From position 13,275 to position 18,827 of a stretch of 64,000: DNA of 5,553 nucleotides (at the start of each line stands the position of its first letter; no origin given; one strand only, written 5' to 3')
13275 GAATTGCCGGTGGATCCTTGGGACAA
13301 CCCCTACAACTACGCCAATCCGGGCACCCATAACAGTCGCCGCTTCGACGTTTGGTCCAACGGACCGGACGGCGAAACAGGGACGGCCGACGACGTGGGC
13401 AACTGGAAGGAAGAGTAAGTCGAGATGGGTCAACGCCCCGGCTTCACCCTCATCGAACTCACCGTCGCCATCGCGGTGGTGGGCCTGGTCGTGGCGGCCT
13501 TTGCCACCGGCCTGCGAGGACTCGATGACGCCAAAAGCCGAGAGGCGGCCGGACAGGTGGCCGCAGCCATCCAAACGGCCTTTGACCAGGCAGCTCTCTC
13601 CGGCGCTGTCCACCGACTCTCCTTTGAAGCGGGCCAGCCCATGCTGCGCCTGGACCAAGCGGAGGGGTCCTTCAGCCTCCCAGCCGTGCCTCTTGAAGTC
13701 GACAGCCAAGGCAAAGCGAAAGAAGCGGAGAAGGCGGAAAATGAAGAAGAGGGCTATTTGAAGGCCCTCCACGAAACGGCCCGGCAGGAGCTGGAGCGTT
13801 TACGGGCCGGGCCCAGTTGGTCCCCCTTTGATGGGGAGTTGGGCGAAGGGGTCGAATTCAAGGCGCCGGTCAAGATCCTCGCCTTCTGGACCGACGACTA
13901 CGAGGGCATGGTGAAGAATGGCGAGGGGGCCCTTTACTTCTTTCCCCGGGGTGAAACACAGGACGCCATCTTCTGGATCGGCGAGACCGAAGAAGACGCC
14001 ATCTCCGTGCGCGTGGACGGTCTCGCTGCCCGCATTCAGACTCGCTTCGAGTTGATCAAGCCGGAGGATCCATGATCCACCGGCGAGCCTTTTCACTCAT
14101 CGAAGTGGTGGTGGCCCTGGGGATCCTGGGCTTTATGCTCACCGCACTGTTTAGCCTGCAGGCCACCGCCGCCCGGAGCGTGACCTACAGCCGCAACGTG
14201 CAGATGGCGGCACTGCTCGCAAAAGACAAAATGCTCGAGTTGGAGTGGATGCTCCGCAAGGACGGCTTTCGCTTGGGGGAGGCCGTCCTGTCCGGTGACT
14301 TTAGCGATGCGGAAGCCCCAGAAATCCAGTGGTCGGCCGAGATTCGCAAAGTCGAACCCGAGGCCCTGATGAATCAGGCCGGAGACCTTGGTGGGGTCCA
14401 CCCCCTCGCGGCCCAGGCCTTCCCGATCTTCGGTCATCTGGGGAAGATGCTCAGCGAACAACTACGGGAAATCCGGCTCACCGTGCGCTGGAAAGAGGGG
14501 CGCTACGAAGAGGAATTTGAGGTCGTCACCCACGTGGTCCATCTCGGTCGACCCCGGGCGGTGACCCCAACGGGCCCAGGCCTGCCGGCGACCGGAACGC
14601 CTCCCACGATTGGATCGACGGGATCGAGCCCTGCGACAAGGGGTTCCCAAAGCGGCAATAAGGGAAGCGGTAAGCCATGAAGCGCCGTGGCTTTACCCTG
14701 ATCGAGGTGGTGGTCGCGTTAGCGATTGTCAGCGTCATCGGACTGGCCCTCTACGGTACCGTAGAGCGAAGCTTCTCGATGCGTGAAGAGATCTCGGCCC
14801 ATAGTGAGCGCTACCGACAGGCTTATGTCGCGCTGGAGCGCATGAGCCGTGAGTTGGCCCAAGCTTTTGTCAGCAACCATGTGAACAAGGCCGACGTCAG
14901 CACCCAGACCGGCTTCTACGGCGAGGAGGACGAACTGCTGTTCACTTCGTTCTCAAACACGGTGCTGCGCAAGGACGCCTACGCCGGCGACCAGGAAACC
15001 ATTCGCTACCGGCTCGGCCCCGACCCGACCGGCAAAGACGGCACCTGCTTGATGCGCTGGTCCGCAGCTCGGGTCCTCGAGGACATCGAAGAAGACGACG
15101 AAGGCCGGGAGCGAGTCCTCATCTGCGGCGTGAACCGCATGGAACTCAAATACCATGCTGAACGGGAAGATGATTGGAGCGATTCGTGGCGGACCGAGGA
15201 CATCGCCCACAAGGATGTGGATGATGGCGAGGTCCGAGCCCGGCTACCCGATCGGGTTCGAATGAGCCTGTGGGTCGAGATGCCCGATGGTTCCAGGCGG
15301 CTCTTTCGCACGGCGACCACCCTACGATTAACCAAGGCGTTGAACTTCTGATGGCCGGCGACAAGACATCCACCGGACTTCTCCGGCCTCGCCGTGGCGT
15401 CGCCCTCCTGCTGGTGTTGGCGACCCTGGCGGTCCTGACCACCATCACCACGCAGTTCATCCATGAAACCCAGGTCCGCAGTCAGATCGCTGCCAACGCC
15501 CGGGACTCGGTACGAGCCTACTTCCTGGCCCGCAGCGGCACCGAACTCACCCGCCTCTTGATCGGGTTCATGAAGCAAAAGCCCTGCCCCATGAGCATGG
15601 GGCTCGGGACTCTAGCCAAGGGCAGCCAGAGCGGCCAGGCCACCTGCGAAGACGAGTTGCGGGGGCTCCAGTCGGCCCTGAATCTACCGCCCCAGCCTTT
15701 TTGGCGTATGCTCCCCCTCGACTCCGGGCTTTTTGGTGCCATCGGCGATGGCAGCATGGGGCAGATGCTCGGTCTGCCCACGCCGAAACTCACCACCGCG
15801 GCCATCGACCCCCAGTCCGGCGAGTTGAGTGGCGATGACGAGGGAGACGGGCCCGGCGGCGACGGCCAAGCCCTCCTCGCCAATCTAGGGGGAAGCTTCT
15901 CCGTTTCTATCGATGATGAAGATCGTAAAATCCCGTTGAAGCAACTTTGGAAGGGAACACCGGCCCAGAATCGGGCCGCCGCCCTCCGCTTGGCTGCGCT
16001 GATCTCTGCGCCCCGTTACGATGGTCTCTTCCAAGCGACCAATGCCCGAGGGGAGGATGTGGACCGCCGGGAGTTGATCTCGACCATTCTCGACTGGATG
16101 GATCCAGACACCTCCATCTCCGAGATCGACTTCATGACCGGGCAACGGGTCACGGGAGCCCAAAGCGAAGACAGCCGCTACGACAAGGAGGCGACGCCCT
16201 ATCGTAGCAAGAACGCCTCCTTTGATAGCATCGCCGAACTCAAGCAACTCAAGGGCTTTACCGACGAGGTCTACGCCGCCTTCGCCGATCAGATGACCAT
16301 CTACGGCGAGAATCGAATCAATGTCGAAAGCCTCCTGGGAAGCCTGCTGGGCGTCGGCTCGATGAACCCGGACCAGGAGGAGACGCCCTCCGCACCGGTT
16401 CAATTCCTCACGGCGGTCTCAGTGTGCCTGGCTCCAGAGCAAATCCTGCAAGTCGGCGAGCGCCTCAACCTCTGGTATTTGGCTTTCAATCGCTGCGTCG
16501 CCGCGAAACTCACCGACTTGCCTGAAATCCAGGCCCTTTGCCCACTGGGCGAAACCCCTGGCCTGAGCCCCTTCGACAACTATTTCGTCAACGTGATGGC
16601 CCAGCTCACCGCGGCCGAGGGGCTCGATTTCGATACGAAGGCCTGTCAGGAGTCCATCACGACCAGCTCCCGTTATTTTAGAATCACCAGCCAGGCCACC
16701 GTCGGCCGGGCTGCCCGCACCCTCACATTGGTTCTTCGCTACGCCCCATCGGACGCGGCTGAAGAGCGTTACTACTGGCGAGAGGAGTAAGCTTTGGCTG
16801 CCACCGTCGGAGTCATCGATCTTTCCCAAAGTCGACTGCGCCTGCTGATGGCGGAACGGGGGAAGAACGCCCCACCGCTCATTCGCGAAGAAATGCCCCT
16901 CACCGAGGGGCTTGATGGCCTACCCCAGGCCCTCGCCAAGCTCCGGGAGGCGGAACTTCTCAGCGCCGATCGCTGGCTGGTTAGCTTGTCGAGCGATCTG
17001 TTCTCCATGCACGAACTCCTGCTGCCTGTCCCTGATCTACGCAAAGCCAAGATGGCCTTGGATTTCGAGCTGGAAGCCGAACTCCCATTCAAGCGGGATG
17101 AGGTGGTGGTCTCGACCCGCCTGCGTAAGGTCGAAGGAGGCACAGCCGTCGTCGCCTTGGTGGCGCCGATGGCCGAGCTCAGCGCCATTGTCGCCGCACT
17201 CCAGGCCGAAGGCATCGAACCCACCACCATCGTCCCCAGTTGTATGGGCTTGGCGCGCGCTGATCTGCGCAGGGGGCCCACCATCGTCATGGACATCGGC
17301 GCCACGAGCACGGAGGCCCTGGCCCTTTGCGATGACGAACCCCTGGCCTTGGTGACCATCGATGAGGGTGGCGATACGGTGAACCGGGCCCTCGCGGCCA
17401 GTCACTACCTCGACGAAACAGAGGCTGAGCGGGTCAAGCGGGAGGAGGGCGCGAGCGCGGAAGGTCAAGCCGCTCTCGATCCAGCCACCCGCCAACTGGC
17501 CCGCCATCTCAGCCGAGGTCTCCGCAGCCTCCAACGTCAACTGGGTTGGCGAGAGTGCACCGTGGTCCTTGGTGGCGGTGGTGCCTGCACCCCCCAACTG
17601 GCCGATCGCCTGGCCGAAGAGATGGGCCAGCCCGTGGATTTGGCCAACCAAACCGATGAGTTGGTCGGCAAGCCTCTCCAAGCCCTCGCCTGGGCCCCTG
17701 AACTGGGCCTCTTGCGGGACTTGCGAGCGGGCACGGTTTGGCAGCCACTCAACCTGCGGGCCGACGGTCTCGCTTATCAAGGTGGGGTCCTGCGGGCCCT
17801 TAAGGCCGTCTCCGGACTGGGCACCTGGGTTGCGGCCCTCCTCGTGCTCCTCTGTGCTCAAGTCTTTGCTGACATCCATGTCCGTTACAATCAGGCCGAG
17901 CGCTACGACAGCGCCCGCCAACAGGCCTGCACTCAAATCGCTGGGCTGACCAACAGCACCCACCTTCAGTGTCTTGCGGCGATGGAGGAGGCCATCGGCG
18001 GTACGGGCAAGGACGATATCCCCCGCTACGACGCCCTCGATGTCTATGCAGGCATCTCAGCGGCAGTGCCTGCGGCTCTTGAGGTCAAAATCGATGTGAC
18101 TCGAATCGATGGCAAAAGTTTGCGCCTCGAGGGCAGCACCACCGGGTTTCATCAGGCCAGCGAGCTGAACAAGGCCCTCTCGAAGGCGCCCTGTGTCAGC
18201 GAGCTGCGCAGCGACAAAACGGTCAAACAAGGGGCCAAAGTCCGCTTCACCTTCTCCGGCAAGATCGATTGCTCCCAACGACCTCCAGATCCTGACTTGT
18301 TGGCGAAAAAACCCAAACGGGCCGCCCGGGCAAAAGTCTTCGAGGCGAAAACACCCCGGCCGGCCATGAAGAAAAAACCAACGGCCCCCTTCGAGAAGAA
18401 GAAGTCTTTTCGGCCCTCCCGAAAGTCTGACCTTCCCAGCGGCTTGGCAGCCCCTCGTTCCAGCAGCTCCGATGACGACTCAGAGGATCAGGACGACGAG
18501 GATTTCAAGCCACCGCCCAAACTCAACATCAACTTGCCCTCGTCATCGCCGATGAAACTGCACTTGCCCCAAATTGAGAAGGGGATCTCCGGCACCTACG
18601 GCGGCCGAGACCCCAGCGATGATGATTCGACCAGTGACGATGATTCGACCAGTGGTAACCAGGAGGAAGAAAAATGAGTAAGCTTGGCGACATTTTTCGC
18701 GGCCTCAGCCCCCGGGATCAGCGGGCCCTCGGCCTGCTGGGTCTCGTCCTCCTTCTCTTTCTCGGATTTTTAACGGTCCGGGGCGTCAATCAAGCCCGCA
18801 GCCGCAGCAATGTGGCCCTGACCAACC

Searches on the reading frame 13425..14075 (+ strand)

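Call 18: search_protein_families(library=pfam, proteins=[window:13425-14075:+], max_evalue=0.00001)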
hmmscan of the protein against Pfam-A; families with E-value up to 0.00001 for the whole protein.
window:13425-14075:+ (216 aa): 1 family
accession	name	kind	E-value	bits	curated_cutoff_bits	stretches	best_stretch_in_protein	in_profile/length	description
PF07963.17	N_methyl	-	7e-06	25.8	21.2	0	5-25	5-25/27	Prokaryotic N-terminal methylation motif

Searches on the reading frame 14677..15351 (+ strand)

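Call 17: search_protein_families(library=pfam, proteins=[window:14677-15351:+], max_evalue=0.00001)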
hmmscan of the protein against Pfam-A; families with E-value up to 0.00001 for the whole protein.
window:14677-15351:+ (224 aa): 2 families
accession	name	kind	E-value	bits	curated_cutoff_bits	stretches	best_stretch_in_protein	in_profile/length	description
PF07963.17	N_methyl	-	4.3e-09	36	21.2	1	1-26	2-27/27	Prokaryotic N-terminal methylation motif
PF11612.13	T2SSJ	-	2e-08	35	28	1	56-210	1-140/140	Type II secretion system (T2SS), protein J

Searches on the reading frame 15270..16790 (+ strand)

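Call 17: search_protein_families(library=pfam, proteins=[window:15270-16790:+], max_evalue=0.00001)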
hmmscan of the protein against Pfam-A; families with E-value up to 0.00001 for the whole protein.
window:15270-16790:+ (506 aa): 1 family
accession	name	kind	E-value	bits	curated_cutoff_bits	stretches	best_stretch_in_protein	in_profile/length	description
PF21687.3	T2SSK_1st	-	2.7e-09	38.2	26.2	1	249-345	22-105/107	Type II secretion system (T2SS), protein K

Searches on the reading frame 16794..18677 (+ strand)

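Call 17: search_protein_families(library=pfam, proteins=[window:16794-18677:+], max_evalue=0.00001)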
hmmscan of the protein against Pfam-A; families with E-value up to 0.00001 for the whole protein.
window:16794-18677:+ (627 aa): 2 families
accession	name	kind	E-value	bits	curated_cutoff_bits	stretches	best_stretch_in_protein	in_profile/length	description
PF11104.14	PilM_2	-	9.3e-08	31.8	27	1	88-289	110-310/340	Type IV pilus assembly protein PilM;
PF14450.12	FtsA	-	4.7e-07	30.6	31.8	1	165-294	2-120/127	Cell division protein FtsA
